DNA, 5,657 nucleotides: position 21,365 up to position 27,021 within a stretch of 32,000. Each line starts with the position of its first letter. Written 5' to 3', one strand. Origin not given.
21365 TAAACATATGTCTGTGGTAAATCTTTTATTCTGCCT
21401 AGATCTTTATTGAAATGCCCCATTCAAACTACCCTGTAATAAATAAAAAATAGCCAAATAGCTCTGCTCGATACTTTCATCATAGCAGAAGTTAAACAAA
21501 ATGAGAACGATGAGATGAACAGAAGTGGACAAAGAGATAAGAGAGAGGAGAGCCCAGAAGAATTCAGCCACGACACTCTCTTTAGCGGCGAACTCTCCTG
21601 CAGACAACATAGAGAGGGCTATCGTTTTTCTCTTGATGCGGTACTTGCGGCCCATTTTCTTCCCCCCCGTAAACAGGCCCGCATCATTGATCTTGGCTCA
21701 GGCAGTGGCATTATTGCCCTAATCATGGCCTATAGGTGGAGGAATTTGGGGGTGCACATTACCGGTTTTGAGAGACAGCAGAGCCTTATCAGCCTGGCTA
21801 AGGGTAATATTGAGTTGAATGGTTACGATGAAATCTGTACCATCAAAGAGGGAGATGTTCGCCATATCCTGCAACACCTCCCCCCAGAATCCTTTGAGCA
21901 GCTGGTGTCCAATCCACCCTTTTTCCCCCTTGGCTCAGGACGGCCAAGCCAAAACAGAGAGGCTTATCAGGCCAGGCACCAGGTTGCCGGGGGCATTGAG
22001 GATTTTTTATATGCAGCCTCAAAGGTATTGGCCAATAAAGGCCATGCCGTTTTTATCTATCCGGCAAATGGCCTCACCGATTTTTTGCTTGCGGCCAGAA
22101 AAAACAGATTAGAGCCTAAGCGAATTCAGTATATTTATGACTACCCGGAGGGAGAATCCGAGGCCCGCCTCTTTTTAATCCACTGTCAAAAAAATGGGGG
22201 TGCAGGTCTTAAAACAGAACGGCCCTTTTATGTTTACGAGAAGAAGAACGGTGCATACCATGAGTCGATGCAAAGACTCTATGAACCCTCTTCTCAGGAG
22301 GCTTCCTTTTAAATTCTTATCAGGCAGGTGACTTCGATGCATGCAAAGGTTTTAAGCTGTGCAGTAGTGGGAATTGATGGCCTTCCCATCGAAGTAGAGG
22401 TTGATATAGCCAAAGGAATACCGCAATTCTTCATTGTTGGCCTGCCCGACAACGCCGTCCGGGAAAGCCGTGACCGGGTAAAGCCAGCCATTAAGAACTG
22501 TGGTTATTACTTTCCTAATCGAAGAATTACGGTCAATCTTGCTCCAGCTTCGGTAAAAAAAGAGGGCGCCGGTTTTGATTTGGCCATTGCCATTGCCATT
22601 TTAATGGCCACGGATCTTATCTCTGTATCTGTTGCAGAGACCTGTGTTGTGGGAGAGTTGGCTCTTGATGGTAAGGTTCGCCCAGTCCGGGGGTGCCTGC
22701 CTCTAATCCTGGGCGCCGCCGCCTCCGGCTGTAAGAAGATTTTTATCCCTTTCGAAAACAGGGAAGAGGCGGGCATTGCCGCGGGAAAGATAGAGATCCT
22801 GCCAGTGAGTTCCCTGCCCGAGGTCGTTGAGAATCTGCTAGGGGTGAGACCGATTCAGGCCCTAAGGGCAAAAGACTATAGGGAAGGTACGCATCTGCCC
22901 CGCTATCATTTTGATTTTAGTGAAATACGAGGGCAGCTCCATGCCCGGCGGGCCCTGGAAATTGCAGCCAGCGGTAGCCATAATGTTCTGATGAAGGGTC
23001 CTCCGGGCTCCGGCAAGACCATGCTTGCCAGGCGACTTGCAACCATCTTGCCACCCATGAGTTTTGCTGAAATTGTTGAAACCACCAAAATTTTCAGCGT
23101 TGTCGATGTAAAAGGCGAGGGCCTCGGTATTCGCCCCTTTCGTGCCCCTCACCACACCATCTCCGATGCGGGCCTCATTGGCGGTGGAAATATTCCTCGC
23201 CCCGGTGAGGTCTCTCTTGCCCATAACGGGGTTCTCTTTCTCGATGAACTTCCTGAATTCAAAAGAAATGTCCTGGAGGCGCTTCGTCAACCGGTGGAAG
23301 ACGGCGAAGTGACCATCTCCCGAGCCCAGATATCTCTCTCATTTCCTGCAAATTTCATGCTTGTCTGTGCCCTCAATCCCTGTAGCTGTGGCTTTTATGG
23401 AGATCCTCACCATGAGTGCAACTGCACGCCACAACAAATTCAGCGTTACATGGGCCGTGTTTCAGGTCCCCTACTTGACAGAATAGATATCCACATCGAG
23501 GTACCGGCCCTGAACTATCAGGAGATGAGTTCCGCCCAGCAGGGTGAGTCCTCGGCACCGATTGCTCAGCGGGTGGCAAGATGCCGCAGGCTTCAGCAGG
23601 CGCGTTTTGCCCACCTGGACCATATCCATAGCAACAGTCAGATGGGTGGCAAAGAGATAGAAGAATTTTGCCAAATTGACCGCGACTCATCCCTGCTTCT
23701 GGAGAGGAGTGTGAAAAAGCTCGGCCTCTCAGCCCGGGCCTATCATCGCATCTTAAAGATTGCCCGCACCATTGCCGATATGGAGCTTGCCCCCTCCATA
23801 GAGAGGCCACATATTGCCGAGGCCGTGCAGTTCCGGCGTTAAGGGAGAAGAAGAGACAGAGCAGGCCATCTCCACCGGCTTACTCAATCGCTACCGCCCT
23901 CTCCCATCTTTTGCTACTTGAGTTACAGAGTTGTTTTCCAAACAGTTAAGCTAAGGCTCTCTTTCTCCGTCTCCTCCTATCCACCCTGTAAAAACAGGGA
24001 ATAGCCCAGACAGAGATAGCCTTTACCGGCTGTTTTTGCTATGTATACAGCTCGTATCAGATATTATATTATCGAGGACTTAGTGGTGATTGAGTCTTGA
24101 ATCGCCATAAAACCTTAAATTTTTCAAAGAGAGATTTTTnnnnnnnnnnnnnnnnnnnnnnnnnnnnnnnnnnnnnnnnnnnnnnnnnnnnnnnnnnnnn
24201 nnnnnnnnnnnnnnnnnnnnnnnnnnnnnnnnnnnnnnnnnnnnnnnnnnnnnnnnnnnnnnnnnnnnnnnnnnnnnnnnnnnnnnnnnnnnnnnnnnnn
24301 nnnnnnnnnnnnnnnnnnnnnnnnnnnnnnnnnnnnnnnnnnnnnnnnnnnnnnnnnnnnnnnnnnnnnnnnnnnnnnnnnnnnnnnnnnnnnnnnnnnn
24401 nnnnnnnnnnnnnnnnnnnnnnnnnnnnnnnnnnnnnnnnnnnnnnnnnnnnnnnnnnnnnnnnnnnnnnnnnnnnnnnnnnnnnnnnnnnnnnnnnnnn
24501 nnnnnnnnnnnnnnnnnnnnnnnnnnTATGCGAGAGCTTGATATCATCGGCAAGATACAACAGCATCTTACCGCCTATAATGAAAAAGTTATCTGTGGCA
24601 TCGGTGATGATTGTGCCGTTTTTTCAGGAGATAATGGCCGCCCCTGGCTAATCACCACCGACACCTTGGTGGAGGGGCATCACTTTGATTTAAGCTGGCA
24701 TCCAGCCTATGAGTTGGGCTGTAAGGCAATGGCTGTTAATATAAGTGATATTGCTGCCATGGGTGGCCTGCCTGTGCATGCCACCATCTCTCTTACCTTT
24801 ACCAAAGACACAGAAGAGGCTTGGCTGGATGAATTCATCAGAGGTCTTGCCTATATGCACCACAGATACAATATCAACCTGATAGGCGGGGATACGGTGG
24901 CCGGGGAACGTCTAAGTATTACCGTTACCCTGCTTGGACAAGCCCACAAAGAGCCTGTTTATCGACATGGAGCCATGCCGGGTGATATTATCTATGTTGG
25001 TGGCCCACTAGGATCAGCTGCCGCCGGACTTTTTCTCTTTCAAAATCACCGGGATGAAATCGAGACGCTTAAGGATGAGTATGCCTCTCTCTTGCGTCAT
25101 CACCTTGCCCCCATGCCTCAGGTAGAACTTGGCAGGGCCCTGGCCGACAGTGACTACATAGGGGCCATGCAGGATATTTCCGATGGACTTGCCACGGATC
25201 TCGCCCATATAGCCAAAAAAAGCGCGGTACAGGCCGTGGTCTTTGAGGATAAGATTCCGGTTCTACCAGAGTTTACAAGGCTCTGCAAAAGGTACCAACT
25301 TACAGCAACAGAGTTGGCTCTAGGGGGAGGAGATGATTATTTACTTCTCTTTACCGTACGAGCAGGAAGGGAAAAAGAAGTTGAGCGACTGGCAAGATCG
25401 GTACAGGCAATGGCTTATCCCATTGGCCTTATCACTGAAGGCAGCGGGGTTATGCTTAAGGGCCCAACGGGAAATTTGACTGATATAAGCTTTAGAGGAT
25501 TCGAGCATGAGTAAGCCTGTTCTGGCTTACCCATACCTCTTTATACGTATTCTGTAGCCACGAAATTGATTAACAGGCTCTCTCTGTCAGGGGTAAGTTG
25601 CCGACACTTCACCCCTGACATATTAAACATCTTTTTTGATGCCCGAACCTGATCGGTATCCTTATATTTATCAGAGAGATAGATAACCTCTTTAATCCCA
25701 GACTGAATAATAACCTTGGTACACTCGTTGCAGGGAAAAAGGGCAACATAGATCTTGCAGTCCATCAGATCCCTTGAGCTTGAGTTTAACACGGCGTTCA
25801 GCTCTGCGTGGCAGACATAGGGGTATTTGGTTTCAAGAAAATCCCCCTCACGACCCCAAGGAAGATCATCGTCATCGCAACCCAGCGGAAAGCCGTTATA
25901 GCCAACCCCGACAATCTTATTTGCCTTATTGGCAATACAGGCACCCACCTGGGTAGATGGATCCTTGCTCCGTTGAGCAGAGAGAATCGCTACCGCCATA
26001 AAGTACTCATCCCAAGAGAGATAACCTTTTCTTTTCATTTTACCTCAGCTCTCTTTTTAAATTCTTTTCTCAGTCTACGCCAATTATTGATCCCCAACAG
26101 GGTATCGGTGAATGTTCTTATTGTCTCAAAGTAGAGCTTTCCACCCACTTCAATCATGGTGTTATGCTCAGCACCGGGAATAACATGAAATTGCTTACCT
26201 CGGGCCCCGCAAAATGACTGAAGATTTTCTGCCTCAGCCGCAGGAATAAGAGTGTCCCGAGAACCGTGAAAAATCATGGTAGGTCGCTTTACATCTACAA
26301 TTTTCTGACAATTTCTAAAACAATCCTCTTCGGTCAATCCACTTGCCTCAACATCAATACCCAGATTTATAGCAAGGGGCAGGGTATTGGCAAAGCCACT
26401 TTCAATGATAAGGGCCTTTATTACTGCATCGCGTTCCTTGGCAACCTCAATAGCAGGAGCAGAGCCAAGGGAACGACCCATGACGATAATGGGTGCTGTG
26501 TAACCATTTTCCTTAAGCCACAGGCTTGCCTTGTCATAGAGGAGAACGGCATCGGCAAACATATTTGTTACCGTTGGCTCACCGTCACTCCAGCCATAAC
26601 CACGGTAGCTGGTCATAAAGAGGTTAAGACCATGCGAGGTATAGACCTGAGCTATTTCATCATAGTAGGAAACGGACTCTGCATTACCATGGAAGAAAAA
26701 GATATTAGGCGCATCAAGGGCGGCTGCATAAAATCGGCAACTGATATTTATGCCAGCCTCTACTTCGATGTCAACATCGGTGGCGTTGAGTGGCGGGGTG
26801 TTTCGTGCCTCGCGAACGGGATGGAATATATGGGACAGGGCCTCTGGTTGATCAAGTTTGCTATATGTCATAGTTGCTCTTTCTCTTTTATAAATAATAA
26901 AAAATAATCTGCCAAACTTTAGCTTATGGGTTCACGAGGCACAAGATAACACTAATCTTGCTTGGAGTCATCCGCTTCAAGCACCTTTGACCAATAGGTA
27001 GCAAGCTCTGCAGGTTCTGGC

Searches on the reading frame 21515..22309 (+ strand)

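Call 62: search_protein_families(library=pfam, proteins=[window:21515-22309:+], max_evalue=0.00001)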
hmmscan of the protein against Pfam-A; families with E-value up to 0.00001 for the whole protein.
window:21515-22309:+ (265 aa): 3 families
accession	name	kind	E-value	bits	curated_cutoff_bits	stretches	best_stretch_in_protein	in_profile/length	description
PF05175.20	MTS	-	9.3e-11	42.1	23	1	47-136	25-108/170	Methyltransferase small domain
PF13847.12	Methyltransf_31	-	1e-09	38.6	27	1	52-136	2-84/145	Methyltransferase domain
PF01135.25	PCMT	-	6.9e-06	26.4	20.3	0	48-116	68-134/210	Protein-L-isoaspartate(D-aspartate) O-methyltransferase (PCMT)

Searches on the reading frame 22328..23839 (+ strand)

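Call 62: search_protein_families(library=pfam, proteins=[window:22328-23839:+], max_evalue=0.00001)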
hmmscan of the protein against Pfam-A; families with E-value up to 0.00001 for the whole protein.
window:22328-23839:+ (504 aa): 7 families
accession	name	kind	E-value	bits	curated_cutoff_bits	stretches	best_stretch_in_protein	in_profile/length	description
PF01078.27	Mg_chelatase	-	1.8e-95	318.6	20.3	1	196-399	1-206/207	Magnesium chelatase, subunit ChlI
PF13541.12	ChlI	-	8.6e-46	155.2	27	1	23-144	1-121/121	Subunit ChlI of Mg-chelatase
PF13335.12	Mg_chelatase_C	-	7.9e-31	106.9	26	1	406-503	1-94/94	Magnesium chelatase, subunit ChlI C-terminal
PF00493.29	MCM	-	5.5e-09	35.9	23.3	1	292-356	114-178/224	MCM P-loop domain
PF07728.20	AAA_5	-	2e-08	34.8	22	1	219-352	1-124/139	AAA domain (dynein-related subfamily)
PF05362.19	Lon_C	-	5.4e-08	33.1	21.1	1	61-171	90-203/205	Lon protease (S16) C-terminal proteolytic domain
PF00158.32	Sigma54_activat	-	7.3e-06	26.2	20.2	0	286-329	80-123/168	Sigma-54 interaction domain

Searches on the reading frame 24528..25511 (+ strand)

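Call 62: search_protein_families(library=pfam, proteins=[window:24528-25511:+], max_evalue=0.00001)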
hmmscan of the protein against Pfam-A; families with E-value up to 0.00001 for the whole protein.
window:24528-25511:+ (328 aa): 2 families
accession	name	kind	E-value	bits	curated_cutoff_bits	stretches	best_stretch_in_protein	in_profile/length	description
PF00586.29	AIRS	-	4.5e-27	95.1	24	1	26-138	1-111/112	AIR synthase related protein, N-terminal domain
PF02769.27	AIRS_C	-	3.2e-13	50.5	23.1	1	151-307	2-150/156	AIR synthase related protein, C-terminal domain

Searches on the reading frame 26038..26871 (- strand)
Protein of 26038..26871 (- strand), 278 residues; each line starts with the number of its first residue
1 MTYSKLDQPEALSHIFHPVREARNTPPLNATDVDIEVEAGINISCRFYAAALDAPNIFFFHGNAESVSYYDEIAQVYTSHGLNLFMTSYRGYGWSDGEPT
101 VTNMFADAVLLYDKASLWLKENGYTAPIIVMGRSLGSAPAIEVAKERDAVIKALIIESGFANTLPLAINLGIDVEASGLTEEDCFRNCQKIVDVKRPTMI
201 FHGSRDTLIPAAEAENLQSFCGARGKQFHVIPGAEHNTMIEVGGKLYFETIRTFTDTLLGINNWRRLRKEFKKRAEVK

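Call 62: search_protein_families(library=pfam, proteins=[window:26038-26871:-], max_evalue=0.00001)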
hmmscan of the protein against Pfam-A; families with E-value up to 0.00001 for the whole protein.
window:26038-26871:- (278 aa): 2 families
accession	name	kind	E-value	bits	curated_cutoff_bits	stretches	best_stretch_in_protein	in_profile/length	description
PF12146.15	Hydrolase_4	-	1.5e-20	73.9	27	2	57-159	7-109/239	Serine aminopeptidase, S33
PF00561.26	Abhydrolase_1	-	1.6e-13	51.3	25.8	1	55-159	1-102/245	alpha/beta hydrolase fold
